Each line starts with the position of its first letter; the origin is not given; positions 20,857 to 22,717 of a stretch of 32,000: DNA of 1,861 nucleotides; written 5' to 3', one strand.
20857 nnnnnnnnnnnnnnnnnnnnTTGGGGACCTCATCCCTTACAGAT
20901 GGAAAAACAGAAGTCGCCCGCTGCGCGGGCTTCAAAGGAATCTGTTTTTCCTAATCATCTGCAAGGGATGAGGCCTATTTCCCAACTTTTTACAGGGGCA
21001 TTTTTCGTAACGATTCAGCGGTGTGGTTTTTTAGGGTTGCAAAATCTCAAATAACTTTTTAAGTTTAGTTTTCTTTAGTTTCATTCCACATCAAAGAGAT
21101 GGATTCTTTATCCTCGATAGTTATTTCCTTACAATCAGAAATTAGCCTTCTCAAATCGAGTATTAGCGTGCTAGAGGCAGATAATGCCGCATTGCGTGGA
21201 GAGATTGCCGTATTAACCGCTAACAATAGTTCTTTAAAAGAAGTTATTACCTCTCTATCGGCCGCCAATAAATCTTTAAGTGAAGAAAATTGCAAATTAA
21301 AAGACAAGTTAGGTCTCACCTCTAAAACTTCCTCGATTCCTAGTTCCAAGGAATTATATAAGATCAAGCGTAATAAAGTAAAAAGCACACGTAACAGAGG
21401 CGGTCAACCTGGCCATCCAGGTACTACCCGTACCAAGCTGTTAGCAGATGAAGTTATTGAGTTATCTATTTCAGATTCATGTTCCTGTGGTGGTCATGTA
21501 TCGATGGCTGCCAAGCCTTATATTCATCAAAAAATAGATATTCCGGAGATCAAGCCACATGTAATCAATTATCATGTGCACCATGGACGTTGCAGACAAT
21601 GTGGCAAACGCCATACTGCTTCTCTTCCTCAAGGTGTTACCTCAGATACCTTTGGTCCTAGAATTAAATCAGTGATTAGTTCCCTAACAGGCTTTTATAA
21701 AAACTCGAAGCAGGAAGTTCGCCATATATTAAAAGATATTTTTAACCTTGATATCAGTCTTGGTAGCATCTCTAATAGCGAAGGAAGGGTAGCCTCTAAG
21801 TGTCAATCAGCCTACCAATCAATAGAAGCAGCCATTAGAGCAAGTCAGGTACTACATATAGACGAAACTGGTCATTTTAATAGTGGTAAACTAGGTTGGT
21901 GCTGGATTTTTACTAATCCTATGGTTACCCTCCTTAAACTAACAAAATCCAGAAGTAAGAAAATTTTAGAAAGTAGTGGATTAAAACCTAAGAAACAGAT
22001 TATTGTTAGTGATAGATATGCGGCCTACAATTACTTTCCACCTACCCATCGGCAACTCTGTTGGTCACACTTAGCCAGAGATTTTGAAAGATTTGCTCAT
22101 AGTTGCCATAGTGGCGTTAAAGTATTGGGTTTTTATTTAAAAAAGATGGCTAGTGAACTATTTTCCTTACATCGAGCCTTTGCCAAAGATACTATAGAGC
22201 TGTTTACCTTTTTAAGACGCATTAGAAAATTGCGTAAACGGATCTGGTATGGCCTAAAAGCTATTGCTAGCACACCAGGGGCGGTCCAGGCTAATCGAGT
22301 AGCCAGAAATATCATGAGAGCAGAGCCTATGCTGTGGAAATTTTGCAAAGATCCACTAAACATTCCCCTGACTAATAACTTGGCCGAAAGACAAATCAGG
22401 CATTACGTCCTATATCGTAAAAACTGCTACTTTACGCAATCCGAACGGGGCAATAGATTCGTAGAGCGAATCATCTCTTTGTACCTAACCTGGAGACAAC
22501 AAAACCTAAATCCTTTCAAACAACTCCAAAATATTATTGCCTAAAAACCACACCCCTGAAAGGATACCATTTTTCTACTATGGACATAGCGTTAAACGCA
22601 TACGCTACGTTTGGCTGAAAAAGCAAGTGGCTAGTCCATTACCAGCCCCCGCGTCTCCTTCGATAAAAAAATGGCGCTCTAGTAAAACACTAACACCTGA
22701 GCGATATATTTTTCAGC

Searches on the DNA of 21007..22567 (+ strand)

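Call 62: search_dna_similar(query=window:21007-22567:+, collection=plasmids, mode=distant, max_evalue=0.00001)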
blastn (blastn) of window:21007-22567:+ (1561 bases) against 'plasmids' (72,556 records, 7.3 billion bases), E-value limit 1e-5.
Records with a match: 1; places in all: 2; records where one place covers at least 80% of the query: 1.
Best place of each record, by identity: 60-80% 1.
By first word of the organism name: Candidatus 1.
By predicted mobility (MOB-suite, as given by PLSDB): non-mobilizable 1.
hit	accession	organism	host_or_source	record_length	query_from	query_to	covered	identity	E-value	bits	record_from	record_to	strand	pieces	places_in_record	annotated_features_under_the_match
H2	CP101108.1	Candidatus Cardinium sp.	Dermatophagoides farinae,symbiont ...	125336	258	1554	83%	78.7%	0e+0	1089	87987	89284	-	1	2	none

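Call 64: get_annotated_region(hit=H2, flank=1500)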
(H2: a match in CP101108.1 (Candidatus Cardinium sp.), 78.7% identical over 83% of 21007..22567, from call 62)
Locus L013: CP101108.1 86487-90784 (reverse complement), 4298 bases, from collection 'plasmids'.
description: MAG: Candidatus Cardinium sp. isolate DF plasmid p_B, complete sequence
organism: Candidatus Cardinium sp. (NCBI taxid 1912860)
taxonomy: Bacteria; Bacteroidota; Cytophagia; Cytophagales; Amoebophilaceae; Candidatus Cardinium; Candidatus Cardinium sp.
host: -; source: Dermatophagoides farinae,symbiont metagenome,whole organism; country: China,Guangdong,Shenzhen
typing (MOB-suite, as given by PLSDB): non-mobilizable
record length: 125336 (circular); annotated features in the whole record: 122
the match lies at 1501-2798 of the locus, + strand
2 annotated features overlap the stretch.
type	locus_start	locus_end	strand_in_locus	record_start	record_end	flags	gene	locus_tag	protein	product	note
CDS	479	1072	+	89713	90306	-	-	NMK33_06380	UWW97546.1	hypothetical protein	-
CDS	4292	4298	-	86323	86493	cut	-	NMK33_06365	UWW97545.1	hypothetical protein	-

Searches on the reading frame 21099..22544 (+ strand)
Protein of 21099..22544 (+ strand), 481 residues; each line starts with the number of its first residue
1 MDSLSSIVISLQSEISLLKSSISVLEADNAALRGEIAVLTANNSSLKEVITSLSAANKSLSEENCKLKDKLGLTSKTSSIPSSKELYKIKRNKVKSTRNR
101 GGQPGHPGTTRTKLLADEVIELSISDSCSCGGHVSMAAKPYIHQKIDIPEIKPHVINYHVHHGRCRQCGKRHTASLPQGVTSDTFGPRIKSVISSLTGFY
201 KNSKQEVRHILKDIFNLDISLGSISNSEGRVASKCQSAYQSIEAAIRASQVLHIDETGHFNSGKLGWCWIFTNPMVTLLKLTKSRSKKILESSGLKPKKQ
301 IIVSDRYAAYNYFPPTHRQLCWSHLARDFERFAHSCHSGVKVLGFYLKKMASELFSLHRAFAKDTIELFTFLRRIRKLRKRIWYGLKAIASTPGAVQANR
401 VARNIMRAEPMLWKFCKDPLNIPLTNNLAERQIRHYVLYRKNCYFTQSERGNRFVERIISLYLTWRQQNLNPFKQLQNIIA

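Call 9: search_protein_families(library=pfam, proteins=[window:21099-22544:+])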
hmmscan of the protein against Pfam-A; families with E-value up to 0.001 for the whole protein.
window:21099-22544:+ (481 aa): 4 families
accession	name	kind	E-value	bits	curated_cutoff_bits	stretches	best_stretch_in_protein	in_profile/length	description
PF03050.20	DDE_Tnp_IS66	-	2.3e-31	109.7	23.1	1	210-452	29-282/284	Transposase IS66 family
PF13005.12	zf-IS66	-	2.3e-06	28.4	27.3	1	126-169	2-46/46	zinc-finger binding domain of transposase IS66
PF11559.13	ADIP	-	9.5e-06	26.2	34.3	1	10-72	63-125/151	Afadin- and alpha -actinin-Binding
PF20042.4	DUF6444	-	0.00047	21.2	27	1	40-111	22-84/85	Family of unknown function (DUF6444)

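Call 12: find_encoding_contigs(protein=window:21099-22544:+, flank=3000, max_places=10)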
Protein window:21099-22544:+ (481 aa): 2 contigs read that carry it; 2 places shown.
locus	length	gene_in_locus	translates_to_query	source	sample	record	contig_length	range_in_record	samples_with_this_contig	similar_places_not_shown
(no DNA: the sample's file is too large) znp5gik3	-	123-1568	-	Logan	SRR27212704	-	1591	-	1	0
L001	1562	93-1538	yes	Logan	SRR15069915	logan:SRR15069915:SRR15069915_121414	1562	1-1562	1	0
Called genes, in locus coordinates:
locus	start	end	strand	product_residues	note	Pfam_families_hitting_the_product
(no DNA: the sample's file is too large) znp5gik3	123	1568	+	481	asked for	PF11559:ADIP (weak), PF13005:zf-IS66 (weak), PF03050:DDE_Tnp_IS66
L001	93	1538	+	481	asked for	PF11559:ADIP (weak), PF13005:zf-IS66 (weak), PF03050:DDE_Tnp_IS66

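Call 20: find_homologous_proteins(query=window:21099-22544:+, max_evalue=1e-10)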
Query window:21099-22544:+ (481 aa): 1066 proteins with E <= 1e-10 among 8000 candidates; the best 120 are listed.
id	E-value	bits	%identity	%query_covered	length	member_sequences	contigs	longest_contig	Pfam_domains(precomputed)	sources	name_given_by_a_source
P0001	0.0e+0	1083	100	100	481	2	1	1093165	PF03050.21,PF13005.13,PF11559.14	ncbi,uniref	ncbi:IS66 family transposase [Cardinium endosymbiont of Philonthus spinipes]|uniref:IS66 family tran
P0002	1.1e-278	943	86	100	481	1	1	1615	PF03050.21,PF13005.13,PF11559.14,PF20042.5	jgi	jgi:hypothetical protein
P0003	1.0e-257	873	78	100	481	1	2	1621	PF03050.21,PF13005.13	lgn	-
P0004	2.6e-229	780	76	91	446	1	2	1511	PF03050.21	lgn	-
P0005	4.5e-227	772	71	99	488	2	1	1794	PF03050.21,PF13005.13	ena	-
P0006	2.3e-222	757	69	100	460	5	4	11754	PF03050.21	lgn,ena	-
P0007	2.9e-213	727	69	98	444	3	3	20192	PF03050.21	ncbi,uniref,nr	ncbi:IS66 family transposase [Candidatus Cardinium sp. TP]|uniref:IS66 family transposase n=1 Tax=Ca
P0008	1.0e-211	722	74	88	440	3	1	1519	PF03050.21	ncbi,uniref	ncbi:IS66 family transposase, partial [Candidatus Cardinium sp. cBcalN2]|uniref:IS66 family transpos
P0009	3.2e-184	631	62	90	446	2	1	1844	PF03050.21,PF13005.13,PF20042.5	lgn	-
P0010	5.0e-184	631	72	81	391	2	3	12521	PF03050.21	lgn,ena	-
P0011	1.2e-182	626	62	91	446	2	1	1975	PF03050.21,PF13005.13,PF20042.5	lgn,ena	-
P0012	1.3e-181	623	62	89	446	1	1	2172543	PF03050.21,PF13005.13,PF20042.5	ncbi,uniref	ncbi:IS66 family transposase [Rickettsia endosymbiont of Polydrusus tereticollis]|uniref:IS66 family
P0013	8.4e-178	610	60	91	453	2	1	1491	PF03050.21,PF20042.5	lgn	-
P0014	2.9e-177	608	59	91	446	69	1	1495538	PF03050.21,PF20042.5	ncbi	-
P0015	3.2e-177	608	58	94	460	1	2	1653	PF03050.21,PF06156.19,PF20042.5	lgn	-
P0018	7.3e-175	600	67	83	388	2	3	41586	PF03050.21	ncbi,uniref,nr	ncbi:IS66 family transposase [Candidatus Cardinium sp. TP]|uniref:IS66 family transposase n=1 Tax=Ca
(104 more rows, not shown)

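Call 27: find_encoding_contigs(protein=P0002, flank=3000, max_places=4)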
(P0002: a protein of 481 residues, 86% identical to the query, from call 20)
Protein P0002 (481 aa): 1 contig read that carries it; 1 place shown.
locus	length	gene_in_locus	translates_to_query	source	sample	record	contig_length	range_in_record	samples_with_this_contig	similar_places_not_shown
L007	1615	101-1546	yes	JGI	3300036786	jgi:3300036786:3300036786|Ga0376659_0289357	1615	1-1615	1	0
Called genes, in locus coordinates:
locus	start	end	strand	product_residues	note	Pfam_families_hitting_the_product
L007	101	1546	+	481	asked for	PF11559:ADIP (weak), PF20042:DUF6444 (weak), PF13005:zf-IS66 (weak), PF03050:DDE_Tnp_IS66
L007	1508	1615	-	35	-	?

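Call 28: find_encoding_contigs(protein=P0003, flank=3000, max_places=4)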
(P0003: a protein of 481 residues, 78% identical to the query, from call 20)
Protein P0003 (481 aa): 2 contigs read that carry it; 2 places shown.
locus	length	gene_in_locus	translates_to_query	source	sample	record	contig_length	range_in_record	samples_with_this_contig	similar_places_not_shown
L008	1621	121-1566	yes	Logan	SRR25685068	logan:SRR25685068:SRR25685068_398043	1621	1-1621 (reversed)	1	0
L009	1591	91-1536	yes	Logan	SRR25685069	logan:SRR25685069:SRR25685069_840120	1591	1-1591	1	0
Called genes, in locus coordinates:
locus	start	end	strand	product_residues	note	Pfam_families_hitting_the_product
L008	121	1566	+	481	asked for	PF13005:zf-IS66 (weak), PF03050:DDE_Tnp_IS66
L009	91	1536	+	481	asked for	PF13005:zf-IS66 (weak), PF03050:DDE_Tnp_IS66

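Call 29: find_encoding_contigs(protein=P0007, flank=3000, max_places=4)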
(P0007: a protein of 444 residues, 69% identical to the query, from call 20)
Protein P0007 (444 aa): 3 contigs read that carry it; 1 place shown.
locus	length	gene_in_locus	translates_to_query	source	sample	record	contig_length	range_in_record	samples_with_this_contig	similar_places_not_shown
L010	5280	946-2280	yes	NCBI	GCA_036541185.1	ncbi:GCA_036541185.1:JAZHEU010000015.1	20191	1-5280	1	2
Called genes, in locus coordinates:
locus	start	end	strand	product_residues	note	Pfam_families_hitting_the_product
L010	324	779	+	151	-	-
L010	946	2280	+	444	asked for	PF03050:DDE_Tnp_IS66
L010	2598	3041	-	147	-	PF01281:Ribosomal_L9_N, PF03948:Ribosomal_L9_C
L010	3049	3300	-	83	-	PF01084:Ribosomal_S18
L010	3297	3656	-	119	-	PF01250:Ribosomal_S6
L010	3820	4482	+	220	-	PF03167:UDG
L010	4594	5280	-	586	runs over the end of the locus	PF00750:tRNA-synt_1d, PF05746:DALR_1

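Call 59: search_protein_families(library=ncbifam, proteins=[window:21099-22544:+], max_evalue=0.01)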
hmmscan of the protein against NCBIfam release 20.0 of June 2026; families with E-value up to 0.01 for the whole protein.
window:21099-22544:+ (481 aa): 3 families
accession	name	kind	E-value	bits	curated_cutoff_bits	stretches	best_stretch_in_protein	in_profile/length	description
NF033517.1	transpos_IS66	equivalog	3.1e-83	280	180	1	103-480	1-384/387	IS66 family transposase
NF043058.1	T4SS_LegC2C7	subfamily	0.0011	18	350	1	2-96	118-211/348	LegC2/C7 family Dot/Icm T4SS effector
TIGR03995.2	target_X_rSAM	equivalog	0.0071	16.7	70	0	103-136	44-80/83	CGCGG family putative rSAM-modified RiPP protein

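Call 90: find_encoding_contigs(protein=P0018, flank=10000, max_places=6)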
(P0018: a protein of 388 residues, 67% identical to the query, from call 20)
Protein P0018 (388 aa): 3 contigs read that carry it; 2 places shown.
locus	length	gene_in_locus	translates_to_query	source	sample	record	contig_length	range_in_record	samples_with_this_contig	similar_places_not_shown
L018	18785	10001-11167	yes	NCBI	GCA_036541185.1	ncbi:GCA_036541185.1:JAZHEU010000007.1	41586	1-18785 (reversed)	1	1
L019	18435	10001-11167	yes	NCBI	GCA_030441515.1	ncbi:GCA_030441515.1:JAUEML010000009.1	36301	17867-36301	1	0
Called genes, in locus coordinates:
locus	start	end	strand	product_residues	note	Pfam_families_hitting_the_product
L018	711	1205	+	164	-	-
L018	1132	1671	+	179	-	-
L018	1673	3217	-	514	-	PF01676:Metalloenzyme, PF06415:iPGM_N, PF01663:Phosphodiest (weak)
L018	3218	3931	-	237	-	PF01479:S4, PF00849:PseudoU_synth_2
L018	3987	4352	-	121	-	-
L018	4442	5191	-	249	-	PF02591:Zn_ribbon_9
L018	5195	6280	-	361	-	PF01784:DUF34_NIF3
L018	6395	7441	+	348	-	PF02606:LpxK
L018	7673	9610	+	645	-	PF14121:Porin_10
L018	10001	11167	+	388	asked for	PF03050:DDE_Tnp_IS66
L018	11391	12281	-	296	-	PF01261:AP_endonuc_2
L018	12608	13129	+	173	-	PF00719:Pyrophosphatase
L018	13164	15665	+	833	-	PF00521:DNA_topoisoIV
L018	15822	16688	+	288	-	-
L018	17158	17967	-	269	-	PF01548:DEDD_Tnp_IS110, PF02371:Transposase_20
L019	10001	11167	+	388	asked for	PF03050:DDE_Tnp_IS66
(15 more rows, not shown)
